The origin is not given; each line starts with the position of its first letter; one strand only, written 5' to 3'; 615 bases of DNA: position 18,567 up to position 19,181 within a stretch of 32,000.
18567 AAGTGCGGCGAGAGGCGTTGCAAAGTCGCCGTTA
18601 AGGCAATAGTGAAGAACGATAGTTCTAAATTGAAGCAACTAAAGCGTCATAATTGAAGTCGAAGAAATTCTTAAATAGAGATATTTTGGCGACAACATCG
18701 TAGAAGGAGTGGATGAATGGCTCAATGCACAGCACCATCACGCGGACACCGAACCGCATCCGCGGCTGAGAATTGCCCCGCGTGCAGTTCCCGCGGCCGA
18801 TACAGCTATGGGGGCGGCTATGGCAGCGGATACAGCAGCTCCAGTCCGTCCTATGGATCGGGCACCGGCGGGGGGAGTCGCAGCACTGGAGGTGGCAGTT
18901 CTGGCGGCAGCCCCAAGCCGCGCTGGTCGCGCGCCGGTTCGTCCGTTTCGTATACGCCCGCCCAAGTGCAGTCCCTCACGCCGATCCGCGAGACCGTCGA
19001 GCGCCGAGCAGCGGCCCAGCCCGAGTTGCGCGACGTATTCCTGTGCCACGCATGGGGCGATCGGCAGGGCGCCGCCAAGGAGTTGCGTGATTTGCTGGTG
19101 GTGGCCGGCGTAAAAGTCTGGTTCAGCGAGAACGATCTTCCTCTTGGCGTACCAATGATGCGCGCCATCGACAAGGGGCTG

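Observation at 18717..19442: Solitary TIR-domain protein with a FUS-like Gly/Ser/Tyr-rich N-terminal tract and no recognisable partner gene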

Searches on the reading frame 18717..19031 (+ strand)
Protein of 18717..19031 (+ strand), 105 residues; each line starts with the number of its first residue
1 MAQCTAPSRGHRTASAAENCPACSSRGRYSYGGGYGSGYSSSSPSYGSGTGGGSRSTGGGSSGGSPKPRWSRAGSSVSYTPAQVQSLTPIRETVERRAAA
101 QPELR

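Call 28: search_protein_representatives(protein=window:18717-19031:+)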
Query: 105 residues. Proteins with E-value up to 0.001 (for the whole library): 168; up to 1e-10: 82; up to 1e-30: 1. The best 150 are listed.
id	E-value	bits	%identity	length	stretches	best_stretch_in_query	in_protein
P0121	1.9e-39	150.5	76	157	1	1-105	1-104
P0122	2.3e-26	108.5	69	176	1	1-105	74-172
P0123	1.6e-25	105.8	62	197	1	1-105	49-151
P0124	6.0e-25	103.9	72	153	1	1-105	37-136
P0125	7.9e-25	103.5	64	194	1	1-105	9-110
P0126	2.8e-24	101.8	65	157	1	1-96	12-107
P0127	1.4e-23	99.5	67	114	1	1-105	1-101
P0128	2.0e-23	99.0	69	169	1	1-105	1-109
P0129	4.9e-23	97.8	58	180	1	1-99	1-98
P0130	7.9e-23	97.1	66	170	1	1-99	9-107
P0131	1.2e-22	96.5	67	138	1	1-98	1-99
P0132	1.6e-22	96.1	68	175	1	1-98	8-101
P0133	2.0e-22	95.8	68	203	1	1-98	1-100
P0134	3.4e-22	95.1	60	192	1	1-104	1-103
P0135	1.0e-21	93.6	61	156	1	1-105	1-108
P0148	1.9e-19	86.3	57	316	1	1-105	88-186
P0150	4.6e-19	85.0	54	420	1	1-105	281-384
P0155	3.3e-18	82.3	62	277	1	1-97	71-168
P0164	2.8e-16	76.1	51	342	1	1-98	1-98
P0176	2.1e-14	70.1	61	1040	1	1-95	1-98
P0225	6.3e-08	49.2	62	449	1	1-75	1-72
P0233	6.6e-07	46.0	48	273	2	40-98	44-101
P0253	8.9e-06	42.3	35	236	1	1-99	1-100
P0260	2.2e-05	41.1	49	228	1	1-68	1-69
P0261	2.2e-05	41.1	63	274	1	1-73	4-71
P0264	2.7e-05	40.8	57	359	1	56-99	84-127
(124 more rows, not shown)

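Call 29: search_protein_families(library=pfam, proteins=[P0176, P0150, P0225, P0164, P0148, P0264, P0155, P0261, P0233, P0253], max_evalue=0.01)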
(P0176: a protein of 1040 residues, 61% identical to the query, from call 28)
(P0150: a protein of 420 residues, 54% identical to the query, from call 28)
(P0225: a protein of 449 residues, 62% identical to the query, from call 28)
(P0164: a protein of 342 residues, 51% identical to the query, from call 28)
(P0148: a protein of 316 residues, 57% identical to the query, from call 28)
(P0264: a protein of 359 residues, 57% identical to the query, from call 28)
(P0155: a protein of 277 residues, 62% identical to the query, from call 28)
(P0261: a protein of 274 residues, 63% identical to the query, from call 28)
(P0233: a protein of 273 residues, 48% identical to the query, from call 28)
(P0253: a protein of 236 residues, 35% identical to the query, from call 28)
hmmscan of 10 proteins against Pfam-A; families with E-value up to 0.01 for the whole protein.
P0176 (1040 aa): 1 family
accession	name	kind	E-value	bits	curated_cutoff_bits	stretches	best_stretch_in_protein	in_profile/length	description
PF04357.19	TamB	-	5.2e-68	230.5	22.4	1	689-1040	3-381/381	TamB, inner membrane protein subunit of TAM complex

P0150 (420 aa): 0 families

P0225 (449 aa): 1 family
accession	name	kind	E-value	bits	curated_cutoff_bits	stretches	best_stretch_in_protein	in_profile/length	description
PF17170.10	DUF5128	-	1.5e-05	24.8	22.9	1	126-210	45-131/321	6-bladed beta-propeller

P0164 (342 aa): 0 families

P0148 (316 aa): 1 family
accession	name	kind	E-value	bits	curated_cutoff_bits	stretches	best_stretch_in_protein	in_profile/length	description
PF13676.11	TIR_2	-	3.8e-09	37.5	28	1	188-243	1-56/122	TIR domain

P0264 (359 aa): 1 family
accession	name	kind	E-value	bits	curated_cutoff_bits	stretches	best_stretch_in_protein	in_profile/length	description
PF13676.11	TIR_2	-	5.4e-11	43.5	28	1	147-228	14-94/122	TIR domain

P0155 (277 aa): 2 families
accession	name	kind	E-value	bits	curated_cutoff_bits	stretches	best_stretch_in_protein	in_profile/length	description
PF13676.11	TIR_2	-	3e-13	50.8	28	1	177-241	1-64/122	TIR domain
PF01582.25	TIR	-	0.0017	18.6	21.3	1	177-241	4-69/179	TIR domain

P0261 (274 aa): 1 family
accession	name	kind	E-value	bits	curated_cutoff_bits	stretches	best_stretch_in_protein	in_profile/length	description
PF22548.2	AEP-TOTE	-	5.3e-69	232.8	27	1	81-248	27-194/230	TOTE conflict system, Archaeo-Eukaryotic Primase domain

P0233 (273 aa): 0 families

P0253 (236 aa): 0 families

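Call 48: find_homologous_proteins(query=P0260, max_evalue=0.00001)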
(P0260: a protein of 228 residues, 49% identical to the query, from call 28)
Query P0260 (228 aa): 7999 proteins with E <= 0.00001 among 8000 candidates; the best 120 are listed.
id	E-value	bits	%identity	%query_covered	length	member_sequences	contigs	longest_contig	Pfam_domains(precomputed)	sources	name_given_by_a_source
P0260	4.4e-145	499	100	100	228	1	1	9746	PF01582.26,PF13676.12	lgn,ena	-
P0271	2.5e-89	317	93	71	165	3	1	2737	PF01582.26,PF13676.12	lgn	-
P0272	1.0e-85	305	95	67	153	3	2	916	PF01582.26,PF13676.12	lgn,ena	-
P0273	3.3e-85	303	95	68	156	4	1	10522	PF01582.26,PF13676.12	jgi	jgi:hypothetical protein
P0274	4.7e-84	299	100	63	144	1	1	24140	PF01582.26,PF13676.12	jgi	jgi:hypothetical protein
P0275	9.1e-80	285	73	86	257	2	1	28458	PF01582.26,PF08980.17,PF13676.12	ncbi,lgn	ncbi:MAG: DUF1883 domain-containing protein [Bacteroidota bacterium]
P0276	1.6e-79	285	77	77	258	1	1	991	PF01582.26,PF08980.17,PF13676.12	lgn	-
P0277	1.9e-79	284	59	99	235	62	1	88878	PF01582.26,PF13676.12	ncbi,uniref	ncbi:toll/interleukin-1 receptor domain-containing protein [Pseudomonas sp.]|uniref:toll/interleukin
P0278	4.1e-79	283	87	68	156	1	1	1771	PF01582.26,PF13676.12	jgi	jgi:hypothetical protein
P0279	7.0e-79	282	57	99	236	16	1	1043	PF01582.26,PF13676.12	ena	-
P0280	7.9e-79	282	77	79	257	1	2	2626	PF01582.26,PF08980.17,PF13676.12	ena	-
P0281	3.4e-78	280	65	93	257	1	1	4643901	PF01582.26,PF08980.17,PF13676.12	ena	-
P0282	8.2e-78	279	99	59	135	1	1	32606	PF01582.26,PF13676.12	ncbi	ncbi:MAG TPA: toll/interleukin-1 receptor domain-containing protein [Longimicrobium sp.]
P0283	1.7e-77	278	75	77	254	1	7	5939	PF01582.26,PF08980.17,PF13676.12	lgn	-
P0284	1.8e-77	278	59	99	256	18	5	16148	PF01582.26,PF13676.12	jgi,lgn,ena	jgi:hypothetical protein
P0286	2.6e-77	277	77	72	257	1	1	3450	PF01582.26,PF08980.17,PF13676.12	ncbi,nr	ncbi:DUF1883 domain-containing protein [bacterium]|nr:DUF1883 domain-containing protein [bacterium]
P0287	3.6e-77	277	65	92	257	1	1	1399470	PF01582.26,PF08980.17,PF13676.12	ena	-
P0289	5.6e-77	276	74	77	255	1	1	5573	PF01582.26,PF08980.17,PF13676.12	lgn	-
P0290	7.6e-77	276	75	78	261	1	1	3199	PF01582.26,PF08980.17,PF13676.12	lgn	-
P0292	2.0e-76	274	72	78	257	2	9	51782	PF01582.26,PF08980.17,PF13676.12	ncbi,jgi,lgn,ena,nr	ncbi:MAG: DUF1883 domain-containing protein [Burkholderiales bacterium]|nr:DUF1883 domain-containing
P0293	3.4e-76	274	72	78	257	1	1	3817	PF01582.26,PF08980.17,PF13676.12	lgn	-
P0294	4.7e-76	273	73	72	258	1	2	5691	PF01582.26,PF08980.17,PF13676.12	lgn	-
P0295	5.7e-76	273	73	77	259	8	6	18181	PF01582.26,PF08980.17,PF13676.12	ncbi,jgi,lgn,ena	ncbi:MAG TPA: DUF1883 domain-containing protein [Candidatus Sericytochromatia bacterium]|jgi:hypothe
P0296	5.8e-76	273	73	77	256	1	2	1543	PF01582.26,PF08980.17,PF13676.12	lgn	-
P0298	6.5e-76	273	73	79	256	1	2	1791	PF01582.26,PF08980.17,PF13676.12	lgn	-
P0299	1.7e-75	271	72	72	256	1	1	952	PF01582.26,PF08980.17,PF13676.12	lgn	-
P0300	1.8e-75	271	72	79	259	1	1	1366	PF01582.26,PF08980.17,PF13676.12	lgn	-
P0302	1.9e-75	271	72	78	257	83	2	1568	PF01582.26,PF08980.17,PF13676.12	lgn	-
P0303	2.1e-75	271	73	78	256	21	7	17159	PF01582.26,PF08980.17,PF13676.12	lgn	-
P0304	2.3e-75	271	72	78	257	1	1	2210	PF01582.26,PF08980.17,PF13676.12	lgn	-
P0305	2.8e-75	271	72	78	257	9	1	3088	PF01582.26,PF08980.17,PF13676.12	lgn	-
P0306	3.4e-75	270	72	78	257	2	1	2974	PF01582.26,PF08980.17,PF13676.12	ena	-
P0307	3.8e-75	270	72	78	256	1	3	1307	PF01582.26,PF08980.17,PF13676.12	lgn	-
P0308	4.2e-75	270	73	78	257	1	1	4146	PF01582.26,PF08980.17,PF13676.12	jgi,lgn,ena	-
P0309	4.2e-75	270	73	77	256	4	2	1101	PF01582.26,PF08980.17,PF13676.12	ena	-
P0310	5.8e-75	270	71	77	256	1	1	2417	PF01582.26,PF08980.17,PF13676.12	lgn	-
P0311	6.6e-75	269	72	78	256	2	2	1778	PF01582.26,PF08980.17,PF13676.12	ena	-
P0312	7.0e-75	269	72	78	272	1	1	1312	PF01582.26,PF08980.17,PF13676.12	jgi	jgi:hypothetical protein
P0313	7.9e-75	269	71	77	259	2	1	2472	PF01582.26,PF08980.17,PF13676.12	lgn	-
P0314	8.7e-75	269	71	72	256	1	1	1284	PF01582.26,PF08980.17,PF13676.12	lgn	-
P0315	9.6e-75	269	71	78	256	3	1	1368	PF01582.26,PF08980.17,PF13676.12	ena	-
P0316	1.9e-74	268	70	77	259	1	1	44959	PF01582.26,PF08980.17,PF13676.12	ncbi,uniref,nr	ncbi:DUF1883 domain-containing protein [Nostoc sp. LEGE 06077]|uniref:DUF1883 domain-containing prot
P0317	2.3e-74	268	72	77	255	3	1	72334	PF01582.26,PF08980.17,PF13676.12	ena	-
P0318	2.3e-74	268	66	88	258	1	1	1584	PF01582.26,PF08980.17,PF13676.12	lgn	-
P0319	3.1e-74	267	72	79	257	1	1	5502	PF01582.26,PF08980.17,PF13676.12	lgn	-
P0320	3.2e-74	267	71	77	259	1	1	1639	PF01582.26,PF08980.17,PF13676.12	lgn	-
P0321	3.9e-74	267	71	78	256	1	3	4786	PF01582.26,PF08980.17,PF13676.12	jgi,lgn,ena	-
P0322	4.2e-74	267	71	78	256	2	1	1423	PF01582.26,PF08980.17,PF13676.12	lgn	-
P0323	4.5e-74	267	71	78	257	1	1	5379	PF01582.26,PF08980.17,PF13676.12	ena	-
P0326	5.7e-74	266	72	77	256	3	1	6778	PF01582.26,PF08980.17,PF13676.12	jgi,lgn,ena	-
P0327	5.8e-74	266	73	78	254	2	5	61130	PF01582.26,PF08980.17,PF13676.12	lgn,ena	-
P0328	5.9e-74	266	72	78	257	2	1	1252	PF01582.26,PF08980.17,PF13676.12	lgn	-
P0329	6.1e-74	266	72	78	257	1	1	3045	PF01582.26,PF08980.17,PF13676.12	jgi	jgi:hypothetical protein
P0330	8.4e-74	266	71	77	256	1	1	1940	PF01582.26,PF08980.17,PF13676.12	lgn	-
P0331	1.0e-73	266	72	77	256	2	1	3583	PF01582.26,PF08980.17,PF13676.12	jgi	-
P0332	1.1e-73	265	71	79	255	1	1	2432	PF01582.26,PF08980.17,PF13676.12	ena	-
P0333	1.1e-73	265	71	79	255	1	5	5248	PF01582.26,PF08980.17,PF13676.12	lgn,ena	-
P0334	1.1e-73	265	75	73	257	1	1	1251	PF01582.26,PF08980.17,PF13676.12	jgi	jgi:hypothetical protein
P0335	1.3e-73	265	72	77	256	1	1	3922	PF01582.26,PF08980.17,PF13676.12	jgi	jgi:hypothetical protein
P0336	1.4e-73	265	71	77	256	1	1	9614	PF01582.26,PF08980.17,PF13676.12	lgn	-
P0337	1.4e-73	265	72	78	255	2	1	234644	PF01582.26,PF08980.17,PF13676.12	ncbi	-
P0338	1.6e-73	265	71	77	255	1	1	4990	PF01582.26,PF08980.17,PF13676.12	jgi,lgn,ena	-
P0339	1.9e-73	265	70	78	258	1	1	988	PF01582.26,PF08980.17,PF13676.12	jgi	jgi:hypothetical protein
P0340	2.0e-73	265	71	78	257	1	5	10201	PF01582.26,PF08980.17,PF13676.12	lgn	-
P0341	2.0e-73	265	63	91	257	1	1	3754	PF01582.26,PF08980.17,PF13676.12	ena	-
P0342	2.0e-73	265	71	77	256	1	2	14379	PF01582.26,PF08980.17,PF13676.12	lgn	-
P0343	2.0e-73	265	71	77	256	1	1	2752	PF01582.26,PF08980.17,PF13676.12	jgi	jgi:hypothetical protein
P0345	2.5e-73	264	69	77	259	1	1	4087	PF01582.26,PF08980.17,PF13676.12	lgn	-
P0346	2.7e-73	264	73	77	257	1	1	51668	PF01582.26,PF08980.17,PF13676.12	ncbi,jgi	jgi:hypothetical protein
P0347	2.7e-73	264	69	79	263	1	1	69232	PF01582.26,PF08980.17,PF13676.12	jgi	jgi:hypothetical protein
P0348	3.0e-73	264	70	77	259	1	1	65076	PF01582.26,PF08980.17,PF13676.12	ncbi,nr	ncbi:MAG: DUF1883 domain-containing protein [Hapalosiphonaceae cyanobacterium JJU2]|nr:MAG: DUF1883 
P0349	3.0e-73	264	72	77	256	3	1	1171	PF01582.26,PF08980.17,PF13676.12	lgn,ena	-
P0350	3.1e-73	264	71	78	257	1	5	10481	PF01582.26,PF08980.17,PF13676.12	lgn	-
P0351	4.1e-73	264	69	79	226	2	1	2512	PF01582.26,PF08980.17,PF13676.12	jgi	jgi:hypothetical protein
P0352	4.3e-73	264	70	79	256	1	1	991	PF01582.26,PF08980.17,PF13676.12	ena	-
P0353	5.3e-73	263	72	78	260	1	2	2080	PF01582.26,PF08980.17,PF13676.12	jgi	jgi:hypothetical protein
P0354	7.2e-73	263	70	77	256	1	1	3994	PF01582.26,PF08980.17,PF13676.12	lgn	-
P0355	7.5e-73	263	72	77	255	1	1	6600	PF01582.26,PF08980.17,PF13676.12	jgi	jgi:hypothetical protein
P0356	7.6e-73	263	70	77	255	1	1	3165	PF01582.26,PF08980.17,PF13676.12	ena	-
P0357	7.6e-73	263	72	78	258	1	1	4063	PF01582.26,PF08980.17,PF13676.12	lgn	-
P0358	8.2e-73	263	72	77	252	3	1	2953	PF01582.26,PF08980.17,PF13676.12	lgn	-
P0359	8.7e-73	263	70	77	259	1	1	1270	PF01582.26,PF08980.17,PF13676.12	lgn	-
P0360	9.4e-73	262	71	78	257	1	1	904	PF01582.26,PF08980.17,PF13676.12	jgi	jgi:hypothetical protein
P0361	1.1e-72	262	72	77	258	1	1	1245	PF01582.26,PF08980.17,PF13676.12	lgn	-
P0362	1.2e-72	262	69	79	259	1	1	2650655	PF01582.26,PF08980.17,PF13676.12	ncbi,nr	ncbi:molecular chaperone Tir [Westiellopsis prolifica IICB1]|nr:molecular chaperone Tir [Westiellops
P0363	1.3e-72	262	70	78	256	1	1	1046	PF01582.26,PF08980.17,PF13676.12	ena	-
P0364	1.4e-72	262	70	78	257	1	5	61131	PF01582.26,PF08980.17,PF13676.12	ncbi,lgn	ncbi:MAG TPA: DUF1883 domain-containing protein [Solimonas sp.]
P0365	1.5e-72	262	69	79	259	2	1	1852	PF01582.26,PF08980.17,PF13676.12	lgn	-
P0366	1.5e-72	262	70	78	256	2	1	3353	PF01582.26,PF08980.17,PF13676.12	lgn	-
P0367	1.6e-72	262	69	77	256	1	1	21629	PF01582.26,PF08980.17,PF13676.12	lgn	-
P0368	1.7e-72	262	71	77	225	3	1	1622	PF01582.26,PF08980.17,PF13676.12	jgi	jgi:hypothetical protein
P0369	1.7e-72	262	69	77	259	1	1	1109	PF01582.26,PF08980.17,PF13676.12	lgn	-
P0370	1.7e-72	262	69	79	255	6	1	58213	PF01582.26,PF08980.17,PF13676.12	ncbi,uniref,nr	ncbi:DUF1883 domain-containing protein [Xanthomonas sp. fls2-241-TYG-148]|uniref:DUF1883 domain-cont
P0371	1.8e-72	262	67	83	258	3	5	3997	PF01582.26,PF08980.17,PF13676.12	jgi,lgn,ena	jgi:hypothetical protein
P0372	1.8e-72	261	66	83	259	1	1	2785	PF01582.26,PF08980.17,PF13676.12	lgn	-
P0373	1.9e-72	261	70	79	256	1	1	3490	PF01582.26,PF08980.17,PF13676.12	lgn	-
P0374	1.9e-72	261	72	77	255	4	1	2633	PF01582.26,PF08980.17,PF13676.12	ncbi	-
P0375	2.1e-72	261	71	78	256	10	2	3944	PF01582.26,PF08980.17,PF13676.12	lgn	-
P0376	2.1e-72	261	70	78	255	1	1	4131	PF01582.26,PF08980.17,PF13676.12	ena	-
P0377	2.3e-72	261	70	77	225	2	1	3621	PF01582.26,PF08980.17,PF13676.12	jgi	-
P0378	2.4e-72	261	67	83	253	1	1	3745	PF01582.26,PF08980.17,PF13676.12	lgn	-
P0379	2.4e-72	261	66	83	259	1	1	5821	PF01582.26,PF08980.17,PF13676.12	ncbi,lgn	-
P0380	2.4e-72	261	70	77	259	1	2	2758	PF01582.26,PF08980.17,PF13676.12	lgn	-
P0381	2.5e-72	261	72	77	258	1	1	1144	PF01582.26,PF08980.17,PF13676.12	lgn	-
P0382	2.5e-72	261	66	83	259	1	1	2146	PF01582.26,PF08980.17,PF13676.12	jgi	jgi:hypothetical protein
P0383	2.6e-72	261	71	78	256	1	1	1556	PF01582.26,PF08980.17,PF13676.12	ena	-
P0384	2.7e-72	261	71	77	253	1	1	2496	PF01582.26,PF08980.17,PF13676.12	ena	-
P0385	2.7e-72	261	70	77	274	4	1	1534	PF01582.26,PF08980.17,PF13676.12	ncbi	-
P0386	2.9e-72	261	72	77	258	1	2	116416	PF01582.26,PF08980.17,PF13676.12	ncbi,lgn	ncbi:MAG: DUF1883 domain-containing protein [Candidatus Thiodiazotropha sp.]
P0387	3.1e-72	261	71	78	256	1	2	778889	PF01582.26,PF08980.17,PF13676.12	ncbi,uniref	ncbi:DUF1883 domain-containing protein [Luteimonas salinilitoris]|uniref:DUF1883 domain-containing p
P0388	3.2e-72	261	70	78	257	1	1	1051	PF01582.26,PF08980.17,PF13676.12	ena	-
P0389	3.2e-72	261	65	83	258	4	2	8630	PF01582.26,PF08980.17,PF13676.12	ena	-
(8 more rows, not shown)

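Call 81: find_encoding_contigs(protein=P0277, flank=6000, max_places=3)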
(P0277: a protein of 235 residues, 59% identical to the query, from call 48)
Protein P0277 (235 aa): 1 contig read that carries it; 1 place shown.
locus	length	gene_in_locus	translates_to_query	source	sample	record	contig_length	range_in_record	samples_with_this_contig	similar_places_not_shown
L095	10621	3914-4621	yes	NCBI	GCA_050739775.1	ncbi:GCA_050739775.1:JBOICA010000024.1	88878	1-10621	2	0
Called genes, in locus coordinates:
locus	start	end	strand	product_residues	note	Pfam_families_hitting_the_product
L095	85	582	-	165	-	-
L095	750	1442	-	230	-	-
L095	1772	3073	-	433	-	PF13289:SIR2_2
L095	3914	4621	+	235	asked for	PF01582:TIR, PF13676:TIR_2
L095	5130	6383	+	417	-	-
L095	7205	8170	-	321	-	PF13091:PLDc_2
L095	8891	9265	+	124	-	-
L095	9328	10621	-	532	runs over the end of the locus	PF01266:DAO (weak), PF06039:Mqo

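Call 82: find_encoding_contigs(protein=P0284, flank=6000, max_places=4)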
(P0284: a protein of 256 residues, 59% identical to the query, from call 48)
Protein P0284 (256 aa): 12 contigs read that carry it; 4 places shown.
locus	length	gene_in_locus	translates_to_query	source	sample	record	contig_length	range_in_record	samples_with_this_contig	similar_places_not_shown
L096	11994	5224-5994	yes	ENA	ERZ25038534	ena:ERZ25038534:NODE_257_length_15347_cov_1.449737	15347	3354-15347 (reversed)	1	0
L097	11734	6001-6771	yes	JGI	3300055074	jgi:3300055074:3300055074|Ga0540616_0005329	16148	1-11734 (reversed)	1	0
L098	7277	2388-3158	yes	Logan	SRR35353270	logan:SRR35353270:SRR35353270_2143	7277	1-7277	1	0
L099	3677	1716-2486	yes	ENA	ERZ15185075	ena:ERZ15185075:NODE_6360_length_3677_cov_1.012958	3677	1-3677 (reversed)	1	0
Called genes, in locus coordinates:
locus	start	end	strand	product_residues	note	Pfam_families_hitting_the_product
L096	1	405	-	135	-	?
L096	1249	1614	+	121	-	-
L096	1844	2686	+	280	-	-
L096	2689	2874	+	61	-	-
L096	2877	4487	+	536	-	PF04610:TrbL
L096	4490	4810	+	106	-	-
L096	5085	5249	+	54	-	-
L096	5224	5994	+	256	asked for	PF01582:TIR, PF13676:TIR_2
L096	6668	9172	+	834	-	PF13676:TIR_2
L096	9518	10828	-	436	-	-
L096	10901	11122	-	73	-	PF05930:Phage_AlpA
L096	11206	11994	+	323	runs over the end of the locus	-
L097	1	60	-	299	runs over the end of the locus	PF03819:MazG, PF18722:MazG_C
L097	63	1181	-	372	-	PF18723:HMUDK_hel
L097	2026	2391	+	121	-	-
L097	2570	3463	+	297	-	-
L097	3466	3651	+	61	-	-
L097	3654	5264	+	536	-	PF04610:TrbL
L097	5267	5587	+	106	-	-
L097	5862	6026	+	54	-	-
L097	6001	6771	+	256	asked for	PF01582:TIR, PF13676:TIR_2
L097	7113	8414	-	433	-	-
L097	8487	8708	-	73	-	PF05930:Phage_AlpA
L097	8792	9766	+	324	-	-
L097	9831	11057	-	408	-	PF13356:Arm-DNA-bind_3, PF22022:Phage_int_M, PF00589:Phage_integrase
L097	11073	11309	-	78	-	-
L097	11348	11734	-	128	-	?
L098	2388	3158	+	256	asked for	PF01582:TIR, PF13676:TIR_2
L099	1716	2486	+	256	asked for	PF01582:TIR, PF13676:TIR_2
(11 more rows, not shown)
